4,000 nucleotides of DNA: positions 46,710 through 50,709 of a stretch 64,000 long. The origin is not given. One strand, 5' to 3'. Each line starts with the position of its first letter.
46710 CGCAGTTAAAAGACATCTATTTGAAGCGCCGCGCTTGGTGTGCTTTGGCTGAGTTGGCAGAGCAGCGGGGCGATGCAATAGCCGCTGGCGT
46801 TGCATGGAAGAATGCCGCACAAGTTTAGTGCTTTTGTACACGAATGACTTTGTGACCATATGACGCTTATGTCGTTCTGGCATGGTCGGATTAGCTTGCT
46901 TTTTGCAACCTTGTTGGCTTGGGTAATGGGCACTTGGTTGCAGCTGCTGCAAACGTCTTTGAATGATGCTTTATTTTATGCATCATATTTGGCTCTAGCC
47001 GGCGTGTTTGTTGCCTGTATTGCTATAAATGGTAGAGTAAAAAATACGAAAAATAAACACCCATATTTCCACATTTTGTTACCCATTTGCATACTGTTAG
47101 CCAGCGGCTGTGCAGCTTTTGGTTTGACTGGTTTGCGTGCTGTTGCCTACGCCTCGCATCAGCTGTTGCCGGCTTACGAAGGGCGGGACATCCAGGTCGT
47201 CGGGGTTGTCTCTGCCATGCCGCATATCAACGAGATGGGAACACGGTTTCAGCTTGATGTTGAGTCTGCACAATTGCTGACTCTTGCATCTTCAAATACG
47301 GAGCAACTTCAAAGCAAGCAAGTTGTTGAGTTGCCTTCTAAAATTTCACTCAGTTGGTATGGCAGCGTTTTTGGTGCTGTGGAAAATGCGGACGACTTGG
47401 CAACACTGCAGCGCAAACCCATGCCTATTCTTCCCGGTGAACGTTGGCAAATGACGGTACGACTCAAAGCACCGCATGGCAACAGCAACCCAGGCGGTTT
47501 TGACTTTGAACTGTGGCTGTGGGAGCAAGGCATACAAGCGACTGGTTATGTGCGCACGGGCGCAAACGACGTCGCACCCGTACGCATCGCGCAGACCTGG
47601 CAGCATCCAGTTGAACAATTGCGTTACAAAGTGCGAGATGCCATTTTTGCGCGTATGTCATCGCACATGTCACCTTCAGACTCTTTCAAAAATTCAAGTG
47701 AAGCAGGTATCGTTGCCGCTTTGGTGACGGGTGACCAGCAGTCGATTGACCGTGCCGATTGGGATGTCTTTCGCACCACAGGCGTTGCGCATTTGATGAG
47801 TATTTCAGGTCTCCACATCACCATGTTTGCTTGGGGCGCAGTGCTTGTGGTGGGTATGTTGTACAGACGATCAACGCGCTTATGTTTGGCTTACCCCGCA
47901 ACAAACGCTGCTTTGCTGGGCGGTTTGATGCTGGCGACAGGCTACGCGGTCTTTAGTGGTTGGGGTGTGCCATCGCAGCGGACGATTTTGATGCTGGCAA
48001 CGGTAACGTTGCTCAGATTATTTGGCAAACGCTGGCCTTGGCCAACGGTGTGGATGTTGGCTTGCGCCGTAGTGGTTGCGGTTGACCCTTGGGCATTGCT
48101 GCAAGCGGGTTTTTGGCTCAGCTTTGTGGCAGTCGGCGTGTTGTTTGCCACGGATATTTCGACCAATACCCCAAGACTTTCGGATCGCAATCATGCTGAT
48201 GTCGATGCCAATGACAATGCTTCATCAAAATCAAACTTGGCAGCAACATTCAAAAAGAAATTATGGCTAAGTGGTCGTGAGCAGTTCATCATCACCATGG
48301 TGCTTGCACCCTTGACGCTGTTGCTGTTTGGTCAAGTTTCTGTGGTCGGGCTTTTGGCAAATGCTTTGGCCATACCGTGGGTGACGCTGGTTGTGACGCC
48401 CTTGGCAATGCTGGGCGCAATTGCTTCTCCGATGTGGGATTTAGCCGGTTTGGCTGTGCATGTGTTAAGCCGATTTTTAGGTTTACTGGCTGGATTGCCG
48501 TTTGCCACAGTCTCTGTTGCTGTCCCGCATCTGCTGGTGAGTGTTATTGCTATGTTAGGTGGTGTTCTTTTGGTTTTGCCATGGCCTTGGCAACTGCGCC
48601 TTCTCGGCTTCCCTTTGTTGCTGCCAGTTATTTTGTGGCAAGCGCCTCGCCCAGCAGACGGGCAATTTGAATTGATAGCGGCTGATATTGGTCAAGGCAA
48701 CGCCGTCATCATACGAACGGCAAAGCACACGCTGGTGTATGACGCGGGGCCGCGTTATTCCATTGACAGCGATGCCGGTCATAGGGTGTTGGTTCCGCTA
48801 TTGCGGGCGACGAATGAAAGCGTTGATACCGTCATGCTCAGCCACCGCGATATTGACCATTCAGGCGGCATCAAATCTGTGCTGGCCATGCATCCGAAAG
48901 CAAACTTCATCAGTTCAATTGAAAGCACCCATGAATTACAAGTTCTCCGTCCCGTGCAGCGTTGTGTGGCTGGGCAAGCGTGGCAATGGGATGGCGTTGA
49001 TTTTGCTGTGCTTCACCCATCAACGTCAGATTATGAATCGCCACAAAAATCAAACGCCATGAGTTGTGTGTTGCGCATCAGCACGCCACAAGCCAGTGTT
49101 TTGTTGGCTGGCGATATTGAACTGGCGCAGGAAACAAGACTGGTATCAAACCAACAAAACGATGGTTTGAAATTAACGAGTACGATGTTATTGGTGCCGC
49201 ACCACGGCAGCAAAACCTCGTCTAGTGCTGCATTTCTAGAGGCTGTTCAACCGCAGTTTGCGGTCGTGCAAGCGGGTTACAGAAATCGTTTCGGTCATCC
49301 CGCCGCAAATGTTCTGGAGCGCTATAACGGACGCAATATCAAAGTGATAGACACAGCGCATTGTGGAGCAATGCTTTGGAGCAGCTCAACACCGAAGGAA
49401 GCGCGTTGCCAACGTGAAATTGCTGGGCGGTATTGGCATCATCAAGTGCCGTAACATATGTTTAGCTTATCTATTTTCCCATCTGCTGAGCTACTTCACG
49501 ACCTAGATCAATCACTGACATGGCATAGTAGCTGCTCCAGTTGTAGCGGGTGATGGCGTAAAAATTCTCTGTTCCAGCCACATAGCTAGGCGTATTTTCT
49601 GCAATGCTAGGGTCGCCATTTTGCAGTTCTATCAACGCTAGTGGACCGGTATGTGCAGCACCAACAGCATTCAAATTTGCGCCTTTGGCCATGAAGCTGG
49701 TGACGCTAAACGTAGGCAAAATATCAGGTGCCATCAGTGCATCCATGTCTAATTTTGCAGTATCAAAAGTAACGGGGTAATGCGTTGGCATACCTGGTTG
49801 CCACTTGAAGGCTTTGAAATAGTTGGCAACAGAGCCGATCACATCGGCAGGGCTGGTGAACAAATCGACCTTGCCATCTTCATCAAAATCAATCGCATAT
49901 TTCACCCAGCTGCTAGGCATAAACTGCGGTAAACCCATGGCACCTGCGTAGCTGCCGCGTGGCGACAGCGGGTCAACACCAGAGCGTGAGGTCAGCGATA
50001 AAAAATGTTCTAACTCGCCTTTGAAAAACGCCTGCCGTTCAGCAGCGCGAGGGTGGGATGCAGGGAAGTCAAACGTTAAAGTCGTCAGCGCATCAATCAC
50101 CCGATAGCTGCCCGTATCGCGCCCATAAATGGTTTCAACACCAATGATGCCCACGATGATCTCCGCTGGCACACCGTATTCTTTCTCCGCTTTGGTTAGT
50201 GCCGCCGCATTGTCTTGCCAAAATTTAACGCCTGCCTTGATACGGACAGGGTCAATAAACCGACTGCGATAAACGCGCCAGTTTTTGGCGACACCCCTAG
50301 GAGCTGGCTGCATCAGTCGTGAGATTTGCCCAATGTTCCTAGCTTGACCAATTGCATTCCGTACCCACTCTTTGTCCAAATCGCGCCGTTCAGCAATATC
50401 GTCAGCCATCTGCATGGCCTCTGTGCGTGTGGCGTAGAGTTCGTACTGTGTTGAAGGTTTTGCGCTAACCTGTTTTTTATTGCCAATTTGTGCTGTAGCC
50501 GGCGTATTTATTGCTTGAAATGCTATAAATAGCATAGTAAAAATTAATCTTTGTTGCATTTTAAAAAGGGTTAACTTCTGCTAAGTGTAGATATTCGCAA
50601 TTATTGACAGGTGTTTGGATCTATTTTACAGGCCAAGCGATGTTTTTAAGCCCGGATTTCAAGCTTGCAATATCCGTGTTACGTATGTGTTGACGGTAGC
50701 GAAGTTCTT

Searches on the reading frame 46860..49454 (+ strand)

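Call 10: search_protein_families(library=ncbifam, proteins=[window:46860-49454:+])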
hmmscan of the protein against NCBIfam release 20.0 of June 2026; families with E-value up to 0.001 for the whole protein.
window:46860-49454:+ (864 aa): 6 families
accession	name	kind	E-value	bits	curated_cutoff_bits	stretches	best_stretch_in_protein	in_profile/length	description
TIGR00361.1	ComEC_Rec2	equivalog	4.2e-104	349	190.05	1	193-836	62-663/663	DNA internalization-related competence protein ComEC/Rec2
NF008580.0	PRK11539.1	equivalog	6.1e-102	342.3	969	1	182-861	121-749/758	ComEC family protein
TIGR00360.1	ComEC_N-term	subfamily_domain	2e-19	70.5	36.5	1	309-514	1-170/171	ComEC/Rec2-related protein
NF049846.1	blaAHM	exception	4.7e-12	45.4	590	1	720-834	185-288/304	AHM family subclass B3-like metallo-beta-lactamase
NF058524.1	6A-MBL_enzyme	equivalog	7e-08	32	220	1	711-788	175-260/346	anti-phage 6A-MBL system MBL-fold protein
NF041809.1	Avs1a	equivalog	5.2e-07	28.7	420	0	730-825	250-344/387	AVAST type 1 anti-phage system MBL fold metallo-hydrolase Avs1a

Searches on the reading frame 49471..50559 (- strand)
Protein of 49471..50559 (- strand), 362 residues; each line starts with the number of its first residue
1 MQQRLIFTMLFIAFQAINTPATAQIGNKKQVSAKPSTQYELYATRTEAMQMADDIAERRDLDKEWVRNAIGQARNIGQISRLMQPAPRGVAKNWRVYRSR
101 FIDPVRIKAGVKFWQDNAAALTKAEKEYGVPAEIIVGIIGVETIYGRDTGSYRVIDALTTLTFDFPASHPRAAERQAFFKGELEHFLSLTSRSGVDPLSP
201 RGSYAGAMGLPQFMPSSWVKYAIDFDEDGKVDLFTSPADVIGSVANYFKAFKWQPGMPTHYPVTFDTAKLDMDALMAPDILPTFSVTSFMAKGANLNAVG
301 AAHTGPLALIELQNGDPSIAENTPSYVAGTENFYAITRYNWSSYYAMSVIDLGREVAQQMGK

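Call 10: search_protein_families(library=ncbifam, proteins=[window:49471-50559:-])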
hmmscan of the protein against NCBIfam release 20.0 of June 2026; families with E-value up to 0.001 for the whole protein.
window:49471-50559:- (362 aa): 3 families
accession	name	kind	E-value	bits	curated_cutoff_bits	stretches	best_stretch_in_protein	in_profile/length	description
TIGR02282.1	MltB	equivalog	5.2e-92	308.1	281.4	1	51-356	3-290/290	lytic murein transglycosylase B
NF008029.0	PRK10760.1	equivalog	9.7e-80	268.3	449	1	38-359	50-356/359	lytic murein transglycosylase B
TIGR02283.1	MltB_2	subfamily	2.7e-47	161.4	248.45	1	90-354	47-296/300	lytic murein transglycosylase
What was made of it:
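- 49471..50559 (-): mltB coding sequence (362 aa). TIGR02282 at 308.1 bits (call 10).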

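Call 13: find_homologous_proteins(query=window:49471-50559:-, max_evalue=1e-20)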
Query window:49471-50559:- (362 aa): 7999 proteins with E <= 1e-20 among 8000 candidates; the best 120 are listed.
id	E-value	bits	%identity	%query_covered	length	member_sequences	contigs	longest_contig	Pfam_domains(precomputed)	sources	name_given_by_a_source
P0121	4.4e-230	781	96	100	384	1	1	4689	PF13406.12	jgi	jgi:membrane-bound lytic murein transglycosylase B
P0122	5.4e-230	780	96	100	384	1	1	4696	PF13406.12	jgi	jgi:membrane-bound lytic murein transglycosylase B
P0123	6.6e-229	777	94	100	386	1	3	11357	PF13406.12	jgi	jgi:membrane-bound lytic murein transglycosylase B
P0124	5.9e-228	774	94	100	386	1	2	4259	PF13406.12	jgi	jgi:membrane-bound lytic murein transglycosylase B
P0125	1.1e-225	766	93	100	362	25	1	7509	PF13406.12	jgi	jgi:membrane-bound lytic murein transglycosylase B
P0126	2.0e-225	765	94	100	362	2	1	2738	PF13406.12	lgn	-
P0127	2.8e-225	765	93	100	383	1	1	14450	PF13406.12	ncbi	-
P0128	3.5e-225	765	93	100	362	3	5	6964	PF13406.12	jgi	jgi:membrane-bound lytic murein transglycosylase B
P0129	4.9e-225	764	93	100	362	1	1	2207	PF13406.12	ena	-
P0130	6.9e-225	764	94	100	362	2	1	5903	PF13406.12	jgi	-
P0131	3.6e-224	761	93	100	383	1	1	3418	PF13406.12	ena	-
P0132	7.2e-224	760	93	100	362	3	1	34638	PF13406.12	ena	-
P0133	9.0e-223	757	92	100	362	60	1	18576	PF13406.12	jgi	jgi:membrane-bound lytic murein transglycosylase B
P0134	1.3e-222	756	93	100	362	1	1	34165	PF13406.12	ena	-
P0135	2.9e-222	755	92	100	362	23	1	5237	PF13406.12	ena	-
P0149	1.7e-212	723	90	100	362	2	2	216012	PF13406.12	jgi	jgi:membrane-bound lytic murein transglycosylase B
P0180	6.4e-180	616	77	98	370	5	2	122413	PF13406.12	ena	-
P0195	1.2e-163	562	73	92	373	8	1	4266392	PF13406.12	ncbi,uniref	ncbi:lytic murein transglycosylase B [Polaromonas sp. UC242_47]|uniref:lytic murein transglycosylase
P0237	1.3e-159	549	76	88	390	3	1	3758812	PF13406.12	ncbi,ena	-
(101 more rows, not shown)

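Call 30: find_encoding_contigs(protein=P0195, flank=10000, max_places=1)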
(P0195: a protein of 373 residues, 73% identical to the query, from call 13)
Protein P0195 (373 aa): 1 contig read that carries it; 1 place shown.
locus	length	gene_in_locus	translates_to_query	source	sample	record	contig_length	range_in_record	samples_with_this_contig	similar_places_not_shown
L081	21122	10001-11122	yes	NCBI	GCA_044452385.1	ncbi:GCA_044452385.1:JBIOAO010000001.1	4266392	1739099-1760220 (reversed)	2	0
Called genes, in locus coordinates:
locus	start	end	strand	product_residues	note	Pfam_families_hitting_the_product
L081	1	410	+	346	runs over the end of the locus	PF03480:DctP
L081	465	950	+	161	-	PF04290:DctQ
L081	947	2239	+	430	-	PF06808:DctM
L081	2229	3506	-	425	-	PF21088:MS_channel_1st, PF00924:MS_channel_2nd, PF21082:MS_channel_3rd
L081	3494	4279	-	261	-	PF00378:ECH_1, PF16113:ECH_2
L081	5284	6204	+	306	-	PF00493:MCM (faint), PF05496:RuvB_N (faint), PF20030:bpMoxR, PF00004:AAA (weak), PF07726:AAA_3, PF07728:AAA_5, PF17863:AAA_lid_2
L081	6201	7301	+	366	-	-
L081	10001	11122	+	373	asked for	PF13406:SLT_2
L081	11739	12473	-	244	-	PF00089:Trypsin (faint)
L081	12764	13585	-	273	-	PF08379:Bact_transglu_N, PF01841:Transglut_core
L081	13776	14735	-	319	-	PF04168:Alpha-E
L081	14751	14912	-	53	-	PF04168:Alpha-E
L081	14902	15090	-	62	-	PF04168:Alpha-E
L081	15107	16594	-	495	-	PF04174:CP_ATPgrasp_1, PF14403:CP_ATPgrasp_2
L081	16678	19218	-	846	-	PF13567:DUF4131, PF03772:Competence, PF00753:Lactamase_B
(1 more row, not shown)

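Call 31: find_encoding_contigs(protein=P0237, flank=10000, max_places=1)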
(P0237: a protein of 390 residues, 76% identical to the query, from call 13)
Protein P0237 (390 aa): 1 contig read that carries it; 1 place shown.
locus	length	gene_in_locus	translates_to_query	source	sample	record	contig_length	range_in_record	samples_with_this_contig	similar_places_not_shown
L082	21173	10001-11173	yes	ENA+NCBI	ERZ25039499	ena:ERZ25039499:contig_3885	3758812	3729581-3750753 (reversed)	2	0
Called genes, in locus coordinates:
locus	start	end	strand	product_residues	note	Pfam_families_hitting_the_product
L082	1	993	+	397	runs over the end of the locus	PF00155:Aminotran_1_2, PF00266:Aminotran_5 (weak), PF01053:Cys_Met_Meta_PP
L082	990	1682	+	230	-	PF01618:MotA_ExbB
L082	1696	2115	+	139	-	PF02472:ExbD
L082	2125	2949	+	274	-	PF13103:TonB_2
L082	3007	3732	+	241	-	PF01255:Prenyltransf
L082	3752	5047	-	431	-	PF21088:MS_channel_1st (weak), PF00924:MS_channel_2nd, PF21082:MS_channel_3rd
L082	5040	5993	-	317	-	PF00850:Hist_deacetyl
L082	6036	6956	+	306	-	PF20030:bpMoxR (weak), PF00004:AAA, PF05496:RuvB_N (faint), PF07726:AAA_3, PF07728:AAA_5, PF17863:AAA_lid_2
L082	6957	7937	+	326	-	-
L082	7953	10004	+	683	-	PF11992:TgpA_N, PF01841:Transglut_core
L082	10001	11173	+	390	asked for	PF13406:SLT_2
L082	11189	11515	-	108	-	PF02641:DUF190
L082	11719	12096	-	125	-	PF00903:Glyoxalase (faint)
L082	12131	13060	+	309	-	PF00165:HTH_AraC (faint), PF12833:HTH_18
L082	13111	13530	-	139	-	PF08818:DUF1801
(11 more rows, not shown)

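Call 32: find_encoding_contigs(protein=P0180, flank=10000, max_places=1)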
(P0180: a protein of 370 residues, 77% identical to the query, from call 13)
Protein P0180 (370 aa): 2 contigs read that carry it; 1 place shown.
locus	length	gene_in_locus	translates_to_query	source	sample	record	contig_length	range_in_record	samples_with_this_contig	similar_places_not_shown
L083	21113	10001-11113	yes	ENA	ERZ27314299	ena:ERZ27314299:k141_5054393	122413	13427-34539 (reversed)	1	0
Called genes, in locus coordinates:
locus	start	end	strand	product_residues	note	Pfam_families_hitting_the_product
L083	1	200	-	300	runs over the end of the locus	PF00005:ABC_tran, PF13304:AAA_21 (faint)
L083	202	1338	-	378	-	PF13466:STAS_2 (weak), PF02405:MlaE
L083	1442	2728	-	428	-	PF02771:Acyl-CoA_dh_N (weak), PF02770:Acyl-CoA_dh_M, PF00441:Acyl-CoA_dh_1, PF08028:Acyl-CoA_dh_2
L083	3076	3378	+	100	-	PF01649:Ribosomal_S20p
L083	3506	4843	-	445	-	PF21088:MS_channel_1st (weak), PF00924:MS_channel_2nd, PF21082:MS_channel_3rd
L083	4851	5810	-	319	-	PF00850:Hist_deacetyl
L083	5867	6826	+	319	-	PF00493:MCM (weak), PF20030:bpMoxR, PF05496:RuvB_N (faint), PF07726:AAA_3, PF07728:AAA_5, PF00004:AAA, PF17863:AAA_lid_2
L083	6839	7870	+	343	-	-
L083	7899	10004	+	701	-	PF11992:TgpA_N, PF01841:Transglut_core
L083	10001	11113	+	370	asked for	PF13406:SLT_2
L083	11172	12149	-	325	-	PF04168:Alpha-E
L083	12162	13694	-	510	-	-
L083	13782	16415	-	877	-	PF13567:DUF4131, PF03772:Competence, PF00753:Lactamase_B (weak)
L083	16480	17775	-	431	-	PF07219:HemY_N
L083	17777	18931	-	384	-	PF04375:HemX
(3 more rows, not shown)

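Call 33: find_encoding_contigs(protein=P0149, flank=10000, max_places=1)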
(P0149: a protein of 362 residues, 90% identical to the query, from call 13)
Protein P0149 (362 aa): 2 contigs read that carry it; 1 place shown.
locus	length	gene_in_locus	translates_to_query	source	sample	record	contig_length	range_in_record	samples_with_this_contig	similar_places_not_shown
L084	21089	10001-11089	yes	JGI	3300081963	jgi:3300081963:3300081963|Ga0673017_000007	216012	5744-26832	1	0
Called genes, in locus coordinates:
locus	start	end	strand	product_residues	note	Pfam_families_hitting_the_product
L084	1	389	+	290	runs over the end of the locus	PF13676:TIR_2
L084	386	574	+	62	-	-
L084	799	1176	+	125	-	PF00903:Glyoxalase (weak)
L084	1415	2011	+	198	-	PF25087:GMPPB_C (faint), PF00132:Hexapep (faint), PF25084:LbH_EIF2B (faint), PF14602:Hexapep_2 (weak)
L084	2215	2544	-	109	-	PF01381:HTH_3 (weak), PF13560:HTH_31 (weak)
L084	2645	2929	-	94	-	PF05015:HigB-like_toxin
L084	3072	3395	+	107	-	PF01649:Ribosomal_S20p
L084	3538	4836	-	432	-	PF00924:MS_channel_2nd, PF21082:MS_channel_3rd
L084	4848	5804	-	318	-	PF00850:Hist_deacetyl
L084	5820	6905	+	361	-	PF05496:RuvB_N (faint), PF00493:MCM (faint), PF20030:bpMoxR, PF00004:AAA, PF07726:AAA_3, PF07728:AAA_5, PF17863:AAA_lid_2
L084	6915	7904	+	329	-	-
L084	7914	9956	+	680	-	PF11992:TgpA_N, PF01841:Transglut_core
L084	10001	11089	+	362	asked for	PF13406:SLT_2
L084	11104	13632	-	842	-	PF13567:DUF4131, PF03772:Competence, PF00753:Lactamase_B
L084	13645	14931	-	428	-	PF07219:HemY_N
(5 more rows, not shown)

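Call 53: find_related_loci(query=window:49471-50559:-, collection=metagenome_contigs, flank=5000)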
Query window:49471-50559:- (362 aa) in metagenome_contigs; peptide patterns used: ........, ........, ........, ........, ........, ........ (x = any residue, [..] = any of these).
600 stretches matched a pattern (row limit reached: there are more); 563 encode a relative of the query (tblastn E <= 1e-3); the best 80 are kept; 80 distinct loci.
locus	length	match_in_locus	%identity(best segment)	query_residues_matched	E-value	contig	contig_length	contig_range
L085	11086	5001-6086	93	1-362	0e+0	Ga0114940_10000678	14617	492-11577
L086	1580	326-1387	70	5-362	0e+0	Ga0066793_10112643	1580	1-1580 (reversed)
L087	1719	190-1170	74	31-362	2e-180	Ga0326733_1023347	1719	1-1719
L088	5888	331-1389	70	7-362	4e-167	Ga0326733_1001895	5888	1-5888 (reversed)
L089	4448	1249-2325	69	4-360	6e-168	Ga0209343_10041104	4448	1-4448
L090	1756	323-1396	69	5-362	1e-177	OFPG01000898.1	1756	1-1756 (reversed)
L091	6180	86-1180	66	5-360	3e-163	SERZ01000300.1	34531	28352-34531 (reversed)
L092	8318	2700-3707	71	20-360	8e-162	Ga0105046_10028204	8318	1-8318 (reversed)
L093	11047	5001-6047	68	7-360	6e-161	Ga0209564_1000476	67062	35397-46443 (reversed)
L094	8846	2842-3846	70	27-359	2e-160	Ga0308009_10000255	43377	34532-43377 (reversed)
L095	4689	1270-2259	70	20-357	1e-163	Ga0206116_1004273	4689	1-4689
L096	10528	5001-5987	70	28-360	5e-160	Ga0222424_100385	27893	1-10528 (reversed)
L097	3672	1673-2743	68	4-362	7e-166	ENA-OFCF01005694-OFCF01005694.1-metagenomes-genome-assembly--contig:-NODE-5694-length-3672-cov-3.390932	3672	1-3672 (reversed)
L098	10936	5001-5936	72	41-357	1e-159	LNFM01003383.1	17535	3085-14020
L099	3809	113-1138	69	9-357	2e-165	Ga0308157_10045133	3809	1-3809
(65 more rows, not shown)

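Call 69: search_solved_structures(query=window:49471-50559:-, show_alignments=1, max_evalue=1e-20)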
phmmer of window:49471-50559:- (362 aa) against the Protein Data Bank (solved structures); distinct sequences matched with E-value up to 1e-20: 8.
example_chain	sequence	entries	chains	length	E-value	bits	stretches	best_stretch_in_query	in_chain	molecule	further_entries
5o8x_A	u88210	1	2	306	3e-66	227.1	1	81-361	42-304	Soluble lytic transglycosylase B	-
4anr_A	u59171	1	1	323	3.6e-66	226.8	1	81-361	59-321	SOLUBLE LYTIC TRANSGLYCOSYLASE B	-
1ltm_A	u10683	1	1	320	3.4e-55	190.7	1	42-357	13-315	36 KDA SOLUBLE LYTIC TRANSGLYCOSYLASE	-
1d0k_A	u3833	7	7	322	3.5e-55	190.7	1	42-357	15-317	35KD SOLUBLE LYTIC TRANSGLYCOSYLASE | LYTIC MUREIN TRANSGLYCOSYLASE B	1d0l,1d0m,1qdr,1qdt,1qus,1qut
9vlr_A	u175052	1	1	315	4.9e-44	154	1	61-360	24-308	Lytic murein transglycosylase B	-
5ao8_A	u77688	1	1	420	1.1e-26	97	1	92-349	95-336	SOLUBLE LYTIC TRANGLYCOSILASE B3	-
5anz_A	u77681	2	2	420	1.1e-26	97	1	92-349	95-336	SOLUBLE LYTIC TRANSGLYCOSYLASE B3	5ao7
7qvd_A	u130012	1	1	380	9.7e-24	87.3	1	82-265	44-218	Lytic murein transglycosylase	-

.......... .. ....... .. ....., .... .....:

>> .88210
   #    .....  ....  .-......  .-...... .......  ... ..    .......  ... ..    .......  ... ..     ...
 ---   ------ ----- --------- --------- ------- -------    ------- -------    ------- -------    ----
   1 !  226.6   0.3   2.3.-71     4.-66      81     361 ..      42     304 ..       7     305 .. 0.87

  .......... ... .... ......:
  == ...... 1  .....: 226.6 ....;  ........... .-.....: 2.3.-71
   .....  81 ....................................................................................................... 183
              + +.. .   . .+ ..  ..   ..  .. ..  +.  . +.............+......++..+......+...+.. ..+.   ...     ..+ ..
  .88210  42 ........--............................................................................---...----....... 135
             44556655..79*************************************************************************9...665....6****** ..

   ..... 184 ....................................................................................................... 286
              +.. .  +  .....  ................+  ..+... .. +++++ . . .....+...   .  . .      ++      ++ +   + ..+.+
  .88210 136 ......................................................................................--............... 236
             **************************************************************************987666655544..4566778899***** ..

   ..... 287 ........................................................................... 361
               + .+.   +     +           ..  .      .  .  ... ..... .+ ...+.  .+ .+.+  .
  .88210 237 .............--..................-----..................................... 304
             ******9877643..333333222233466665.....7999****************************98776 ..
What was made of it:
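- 49471..50559 (-): PDB Slt35/SltB relatives align from residue ~42 onward (call 69).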
